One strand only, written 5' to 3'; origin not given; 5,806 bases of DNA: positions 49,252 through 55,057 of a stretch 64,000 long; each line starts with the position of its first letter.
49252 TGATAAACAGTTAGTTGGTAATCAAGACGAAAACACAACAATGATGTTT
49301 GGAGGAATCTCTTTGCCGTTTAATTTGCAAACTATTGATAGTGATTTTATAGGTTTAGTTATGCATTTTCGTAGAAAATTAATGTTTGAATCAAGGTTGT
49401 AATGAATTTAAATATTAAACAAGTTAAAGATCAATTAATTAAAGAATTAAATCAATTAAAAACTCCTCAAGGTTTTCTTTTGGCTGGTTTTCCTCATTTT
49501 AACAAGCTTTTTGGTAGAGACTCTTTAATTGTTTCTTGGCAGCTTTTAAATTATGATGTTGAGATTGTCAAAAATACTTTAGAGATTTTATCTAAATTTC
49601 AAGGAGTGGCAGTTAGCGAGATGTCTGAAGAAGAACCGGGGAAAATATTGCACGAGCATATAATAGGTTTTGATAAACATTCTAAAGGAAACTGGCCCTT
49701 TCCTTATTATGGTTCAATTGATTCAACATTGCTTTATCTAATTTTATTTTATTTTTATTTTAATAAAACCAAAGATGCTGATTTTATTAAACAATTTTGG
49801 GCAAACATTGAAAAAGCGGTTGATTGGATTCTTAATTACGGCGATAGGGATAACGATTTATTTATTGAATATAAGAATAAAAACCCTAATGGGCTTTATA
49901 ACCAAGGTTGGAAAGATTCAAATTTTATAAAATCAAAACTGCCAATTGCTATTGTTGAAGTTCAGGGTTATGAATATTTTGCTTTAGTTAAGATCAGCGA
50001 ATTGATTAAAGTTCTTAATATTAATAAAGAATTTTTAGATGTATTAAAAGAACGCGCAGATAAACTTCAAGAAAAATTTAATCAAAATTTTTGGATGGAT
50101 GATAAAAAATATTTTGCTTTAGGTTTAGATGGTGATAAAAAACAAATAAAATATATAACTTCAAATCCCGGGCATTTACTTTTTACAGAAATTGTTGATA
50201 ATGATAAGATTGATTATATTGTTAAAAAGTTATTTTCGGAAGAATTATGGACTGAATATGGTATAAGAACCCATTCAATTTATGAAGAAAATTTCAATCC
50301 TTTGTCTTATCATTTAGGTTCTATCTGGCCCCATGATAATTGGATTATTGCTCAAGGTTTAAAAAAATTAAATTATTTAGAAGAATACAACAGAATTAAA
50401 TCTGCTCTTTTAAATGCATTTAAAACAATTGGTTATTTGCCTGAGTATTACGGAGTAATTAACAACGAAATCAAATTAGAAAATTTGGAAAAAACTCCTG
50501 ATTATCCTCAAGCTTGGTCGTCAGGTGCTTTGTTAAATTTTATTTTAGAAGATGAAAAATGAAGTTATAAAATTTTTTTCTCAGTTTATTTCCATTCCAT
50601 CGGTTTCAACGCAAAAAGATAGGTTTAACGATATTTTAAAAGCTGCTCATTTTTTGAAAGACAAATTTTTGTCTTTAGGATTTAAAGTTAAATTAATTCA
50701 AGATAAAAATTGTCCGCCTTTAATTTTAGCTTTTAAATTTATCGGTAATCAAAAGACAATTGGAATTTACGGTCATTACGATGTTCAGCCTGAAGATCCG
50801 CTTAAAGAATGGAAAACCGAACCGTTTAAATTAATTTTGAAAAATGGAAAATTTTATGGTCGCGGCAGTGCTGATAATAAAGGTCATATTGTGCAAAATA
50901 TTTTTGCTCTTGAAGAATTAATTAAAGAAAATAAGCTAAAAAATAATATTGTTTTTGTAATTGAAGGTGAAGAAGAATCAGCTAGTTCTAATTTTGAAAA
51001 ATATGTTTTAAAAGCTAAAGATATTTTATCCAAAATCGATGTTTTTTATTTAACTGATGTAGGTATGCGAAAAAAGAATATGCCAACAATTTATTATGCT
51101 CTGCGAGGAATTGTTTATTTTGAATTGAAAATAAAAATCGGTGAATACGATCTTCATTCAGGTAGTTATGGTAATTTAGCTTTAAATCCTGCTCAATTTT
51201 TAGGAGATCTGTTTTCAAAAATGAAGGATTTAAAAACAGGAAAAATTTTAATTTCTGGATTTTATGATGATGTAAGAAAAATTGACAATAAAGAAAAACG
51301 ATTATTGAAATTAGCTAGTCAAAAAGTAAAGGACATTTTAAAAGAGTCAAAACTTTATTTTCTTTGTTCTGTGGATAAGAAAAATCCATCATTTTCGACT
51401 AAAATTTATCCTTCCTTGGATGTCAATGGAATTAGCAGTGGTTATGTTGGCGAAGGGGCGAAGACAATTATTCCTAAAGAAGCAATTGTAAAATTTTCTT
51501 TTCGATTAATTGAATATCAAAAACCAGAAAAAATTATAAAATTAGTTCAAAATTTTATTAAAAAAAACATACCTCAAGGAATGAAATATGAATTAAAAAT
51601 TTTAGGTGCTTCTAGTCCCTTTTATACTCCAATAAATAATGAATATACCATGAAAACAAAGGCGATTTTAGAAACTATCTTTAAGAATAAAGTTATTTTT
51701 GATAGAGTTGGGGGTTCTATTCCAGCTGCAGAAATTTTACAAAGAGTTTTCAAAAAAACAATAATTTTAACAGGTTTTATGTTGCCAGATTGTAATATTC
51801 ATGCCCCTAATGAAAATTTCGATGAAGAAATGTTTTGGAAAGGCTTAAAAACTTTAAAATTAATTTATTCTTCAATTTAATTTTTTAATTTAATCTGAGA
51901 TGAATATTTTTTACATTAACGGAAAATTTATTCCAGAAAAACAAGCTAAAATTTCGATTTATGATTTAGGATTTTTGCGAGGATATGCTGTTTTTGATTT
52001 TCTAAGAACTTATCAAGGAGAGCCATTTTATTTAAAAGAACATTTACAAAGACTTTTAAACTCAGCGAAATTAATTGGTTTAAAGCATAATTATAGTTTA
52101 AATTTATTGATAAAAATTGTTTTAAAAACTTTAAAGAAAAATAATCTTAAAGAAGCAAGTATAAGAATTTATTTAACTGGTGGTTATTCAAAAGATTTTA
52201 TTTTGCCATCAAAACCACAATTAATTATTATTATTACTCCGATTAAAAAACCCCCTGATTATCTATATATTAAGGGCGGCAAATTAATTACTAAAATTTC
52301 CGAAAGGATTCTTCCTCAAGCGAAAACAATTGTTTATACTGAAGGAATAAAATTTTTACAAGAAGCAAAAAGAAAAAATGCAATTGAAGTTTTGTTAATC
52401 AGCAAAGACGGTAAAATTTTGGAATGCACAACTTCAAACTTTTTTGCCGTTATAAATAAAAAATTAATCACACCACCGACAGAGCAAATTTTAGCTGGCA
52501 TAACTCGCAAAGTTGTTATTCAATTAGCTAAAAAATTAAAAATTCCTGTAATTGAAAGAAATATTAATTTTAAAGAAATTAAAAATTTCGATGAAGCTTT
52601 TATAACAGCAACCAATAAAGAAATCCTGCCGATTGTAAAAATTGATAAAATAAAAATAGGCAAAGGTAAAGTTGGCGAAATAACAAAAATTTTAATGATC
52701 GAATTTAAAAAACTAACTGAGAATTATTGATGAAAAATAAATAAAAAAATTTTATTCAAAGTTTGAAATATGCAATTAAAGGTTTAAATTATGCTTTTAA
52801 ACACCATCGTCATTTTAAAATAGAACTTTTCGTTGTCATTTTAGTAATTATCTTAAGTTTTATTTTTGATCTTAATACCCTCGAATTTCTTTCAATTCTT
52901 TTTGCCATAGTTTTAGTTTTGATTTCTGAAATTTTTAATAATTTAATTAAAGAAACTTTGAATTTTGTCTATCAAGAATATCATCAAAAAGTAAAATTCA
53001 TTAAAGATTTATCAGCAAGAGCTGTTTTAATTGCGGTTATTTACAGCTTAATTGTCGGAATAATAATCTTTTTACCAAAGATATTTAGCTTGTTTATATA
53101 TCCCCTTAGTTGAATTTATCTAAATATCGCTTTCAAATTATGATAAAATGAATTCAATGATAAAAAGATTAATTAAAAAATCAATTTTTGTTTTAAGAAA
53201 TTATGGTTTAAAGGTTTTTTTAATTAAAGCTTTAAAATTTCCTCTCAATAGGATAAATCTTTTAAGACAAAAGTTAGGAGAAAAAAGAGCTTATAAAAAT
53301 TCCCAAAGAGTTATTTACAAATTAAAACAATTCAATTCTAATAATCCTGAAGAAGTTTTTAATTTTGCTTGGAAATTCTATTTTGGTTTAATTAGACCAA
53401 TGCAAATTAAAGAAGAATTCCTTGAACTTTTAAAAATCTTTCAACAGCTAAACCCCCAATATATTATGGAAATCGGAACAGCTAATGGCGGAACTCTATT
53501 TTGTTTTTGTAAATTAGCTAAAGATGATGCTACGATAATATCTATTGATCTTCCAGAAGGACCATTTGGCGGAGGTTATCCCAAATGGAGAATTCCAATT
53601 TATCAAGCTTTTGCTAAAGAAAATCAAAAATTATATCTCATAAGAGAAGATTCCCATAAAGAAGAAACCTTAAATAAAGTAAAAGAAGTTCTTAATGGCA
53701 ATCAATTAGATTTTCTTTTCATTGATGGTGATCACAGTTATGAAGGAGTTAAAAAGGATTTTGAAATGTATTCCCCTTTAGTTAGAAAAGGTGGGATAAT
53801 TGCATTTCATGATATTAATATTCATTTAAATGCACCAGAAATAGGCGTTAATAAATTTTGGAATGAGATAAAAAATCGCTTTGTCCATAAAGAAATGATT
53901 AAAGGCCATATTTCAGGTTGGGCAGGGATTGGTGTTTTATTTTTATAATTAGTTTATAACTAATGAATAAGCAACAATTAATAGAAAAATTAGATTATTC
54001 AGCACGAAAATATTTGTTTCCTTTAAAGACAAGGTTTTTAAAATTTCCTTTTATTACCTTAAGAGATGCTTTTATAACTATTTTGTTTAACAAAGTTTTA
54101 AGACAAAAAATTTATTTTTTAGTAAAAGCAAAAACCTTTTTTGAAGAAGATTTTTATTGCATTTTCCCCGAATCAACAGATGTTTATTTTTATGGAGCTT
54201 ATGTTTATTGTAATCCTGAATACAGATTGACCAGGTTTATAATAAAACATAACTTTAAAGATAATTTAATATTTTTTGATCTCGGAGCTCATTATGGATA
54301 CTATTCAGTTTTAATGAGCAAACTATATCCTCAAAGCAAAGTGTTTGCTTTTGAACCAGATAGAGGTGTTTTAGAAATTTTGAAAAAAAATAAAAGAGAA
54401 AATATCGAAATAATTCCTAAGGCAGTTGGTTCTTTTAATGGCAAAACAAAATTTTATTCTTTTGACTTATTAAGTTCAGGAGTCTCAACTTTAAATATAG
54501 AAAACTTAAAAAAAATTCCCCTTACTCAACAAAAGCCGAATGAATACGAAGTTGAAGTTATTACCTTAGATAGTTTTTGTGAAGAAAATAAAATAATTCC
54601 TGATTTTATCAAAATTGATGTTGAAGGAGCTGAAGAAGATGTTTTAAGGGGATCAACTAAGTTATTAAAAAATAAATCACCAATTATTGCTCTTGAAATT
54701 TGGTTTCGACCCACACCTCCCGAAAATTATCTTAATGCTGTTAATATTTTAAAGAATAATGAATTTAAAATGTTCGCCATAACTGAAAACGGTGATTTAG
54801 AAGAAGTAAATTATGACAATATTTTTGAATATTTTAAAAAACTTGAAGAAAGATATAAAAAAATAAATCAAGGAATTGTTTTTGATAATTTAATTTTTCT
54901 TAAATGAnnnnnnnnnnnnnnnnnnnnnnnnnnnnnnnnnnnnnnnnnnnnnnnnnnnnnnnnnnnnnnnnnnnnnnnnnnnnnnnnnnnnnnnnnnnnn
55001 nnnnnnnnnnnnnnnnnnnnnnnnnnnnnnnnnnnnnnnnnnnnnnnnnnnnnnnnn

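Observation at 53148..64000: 11-kb surface-glycan biosynthesis island with three methyltransferases, including two FkbM paralogs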

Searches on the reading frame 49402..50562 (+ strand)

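Call 5: search_protein_families(library=pfam, proteins=[window:49402-50562:+], max_evalue=0.01)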
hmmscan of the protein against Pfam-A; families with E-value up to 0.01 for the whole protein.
window:49402-50562:+ (386 aa): 3 families
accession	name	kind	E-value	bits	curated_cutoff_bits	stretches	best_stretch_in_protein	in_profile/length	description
PF22422.2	MGH1-like_GH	-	5e-13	49.8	27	1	167-350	156-340/356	Mannosylglycerate hydrolase MGH1-like glycoside hydrolase domain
PF06202.20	GDE_C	-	1.1e-11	44.7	21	1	101-378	75-366/367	Amylo-alpha-1,6-glucosidase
PF12899.13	Glyco_hydro_100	-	1.5e-06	27.6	23.6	1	96-236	104-235/435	Alkaline and neutral invertase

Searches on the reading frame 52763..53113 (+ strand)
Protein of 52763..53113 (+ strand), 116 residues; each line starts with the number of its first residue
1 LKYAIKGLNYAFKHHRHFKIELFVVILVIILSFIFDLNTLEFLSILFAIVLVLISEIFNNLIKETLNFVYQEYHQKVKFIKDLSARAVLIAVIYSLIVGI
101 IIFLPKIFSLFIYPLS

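Call 5: search_protein_families(library=pfam, proteins=[window:52763-53113:+], max_evalue=0.01)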
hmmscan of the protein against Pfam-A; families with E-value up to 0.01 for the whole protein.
window:52763-53113:+ (116 aa): 1 family
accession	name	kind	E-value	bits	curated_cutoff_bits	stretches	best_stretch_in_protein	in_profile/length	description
PF01219.24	DAGK_prokar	-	2.1e-28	98.6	22.3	1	2-103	1-102/102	Prokaryotic diacylglycerol kinase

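Call 67: search_protein_families(library=ncbifam, proteins=[window:52763-53113:+], max_evalue=1)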
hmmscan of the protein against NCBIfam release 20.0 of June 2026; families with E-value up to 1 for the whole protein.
window:52763-53113:+ (116 aa): 2 families
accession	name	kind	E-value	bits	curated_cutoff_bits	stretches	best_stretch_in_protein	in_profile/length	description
TIGR00437.1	feoB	equivalog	0.1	11.2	315.65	1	33-112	251-326/594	ferrous iron transport protein B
TIGR01652.1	ATPase-Plipid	subfamily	0.5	8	431.25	1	30-109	859-938/1058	phospholipid-translocating P-type ATPase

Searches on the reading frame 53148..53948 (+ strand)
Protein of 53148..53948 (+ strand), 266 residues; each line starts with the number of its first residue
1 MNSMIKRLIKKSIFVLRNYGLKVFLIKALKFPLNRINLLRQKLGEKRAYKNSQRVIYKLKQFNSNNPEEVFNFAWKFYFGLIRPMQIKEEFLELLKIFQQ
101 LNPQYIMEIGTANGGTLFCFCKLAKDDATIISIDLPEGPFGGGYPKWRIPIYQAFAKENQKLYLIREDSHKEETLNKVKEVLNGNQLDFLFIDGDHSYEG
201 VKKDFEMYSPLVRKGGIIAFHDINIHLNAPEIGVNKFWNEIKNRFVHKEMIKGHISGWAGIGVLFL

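Call 4: search_protein_families(library=pfam, proteins=[window:53148-53948:+], max_evalue=0.01)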
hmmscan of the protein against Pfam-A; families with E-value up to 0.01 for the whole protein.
window:53148-53948:+ (266 aa): 3 families
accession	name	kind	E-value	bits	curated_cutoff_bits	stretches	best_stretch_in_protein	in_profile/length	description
PF13578.12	Methyltransf_24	-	1.7e-17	64.6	26.3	1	108-223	2-105/105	Methyltransferase domain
PF04989.18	RMNT_CmcI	-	3.3e-11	43.7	23.2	1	84-240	14-165/206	Rhamnosyl O-methyltransferase/CmcI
PF01596.23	Methyltransf_3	-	1.4e-05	24.9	22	1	84-222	25-154/204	O-methyltransferase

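Call 16: search_protein_families(library=ncbifam, proteins=[window:53148-53948:+], max_evalue=0.001)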
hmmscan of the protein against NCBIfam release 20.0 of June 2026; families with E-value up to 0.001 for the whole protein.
window:53148-53948:+ (266 aa): 1 family
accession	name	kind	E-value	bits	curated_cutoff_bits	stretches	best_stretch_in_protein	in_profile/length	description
NF045824.1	RhmsylMtase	equivalog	0.00015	21.2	400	0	95-235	53-187/226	rhamnosyl O-methyltransferase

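Call 48: search_solved_structures(query=window:53148-53948:+, max_evalue=0.01)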
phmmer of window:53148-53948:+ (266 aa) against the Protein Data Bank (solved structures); distinct sequences matched with E-value up to 0.01: 4.
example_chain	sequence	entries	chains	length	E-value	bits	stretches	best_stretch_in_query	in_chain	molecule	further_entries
3r3h_A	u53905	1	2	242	3.9e-05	26.4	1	85-223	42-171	O-methyltransferase, SAM-dependent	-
3ntv_A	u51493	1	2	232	7.8e-05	25.4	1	91-238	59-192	MW1564 protein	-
2gpy_A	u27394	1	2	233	0.00023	23.9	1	94-222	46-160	O-methyltransferase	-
6g7d_A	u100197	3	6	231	0.0017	21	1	186-223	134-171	Methyltransferase domain protein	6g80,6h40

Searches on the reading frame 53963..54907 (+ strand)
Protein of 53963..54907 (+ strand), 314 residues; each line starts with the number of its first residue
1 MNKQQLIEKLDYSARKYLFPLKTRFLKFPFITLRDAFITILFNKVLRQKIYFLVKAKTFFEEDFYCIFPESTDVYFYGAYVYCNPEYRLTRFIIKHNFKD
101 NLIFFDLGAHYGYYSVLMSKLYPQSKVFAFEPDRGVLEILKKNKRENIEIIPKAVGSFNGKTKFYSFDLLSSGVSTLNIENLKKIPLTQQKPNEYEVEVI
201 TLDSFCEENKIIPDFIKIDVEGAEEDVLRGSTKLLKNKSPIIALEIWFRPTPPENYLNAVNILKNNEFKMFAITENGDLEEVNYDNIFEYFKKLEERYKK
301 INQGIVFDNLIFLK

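Call 4: search_protein_families(library=pfam, proteins=[window:53963-54907:+], max_evalue=0.01)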
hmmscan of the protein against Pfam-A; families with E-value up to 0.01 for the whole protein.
window:53963-54907:+ (314 aa): 3 families
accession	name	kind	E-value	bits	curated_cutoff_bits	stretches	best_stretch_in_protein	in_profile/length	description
PF05050.19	Methyltransf_21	-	3.6e-18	66.7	22.7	1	106-252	1-153/173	Methyltransferase FkbM domain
PF05575.17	V_cholerae_RfbT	-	9.7e-05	22.2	27.9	1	73-230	51-209/286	Vibrio cholerae RfbT protein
PF18624.6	CdiI_4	-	0.002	18.9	25.9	0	33-73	5-45/103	CDI immunity protein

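Call 16: search_protein_families(library=ncbifam, proteins=[window:53963-54907:+], max_evalue=0.001)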
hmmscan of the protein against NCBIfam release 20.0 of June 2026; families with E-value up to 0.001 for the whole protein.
window:53963-54907:+ (314 aa): 2 families
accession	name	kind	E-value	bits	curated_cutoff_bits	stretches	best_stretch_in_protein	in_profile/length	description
TIGR01444.1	fkbM_fam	subfamily_domain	4.3e-32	111.5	37.7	1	104-247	2-143/143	FkbM family methyltransferase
NF005640.0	PRK07402.1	equivalog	6.6e-05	22.5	219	1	95-145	38-88/200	precorrin-6Y C5,15-methyltransferase subunit CbiT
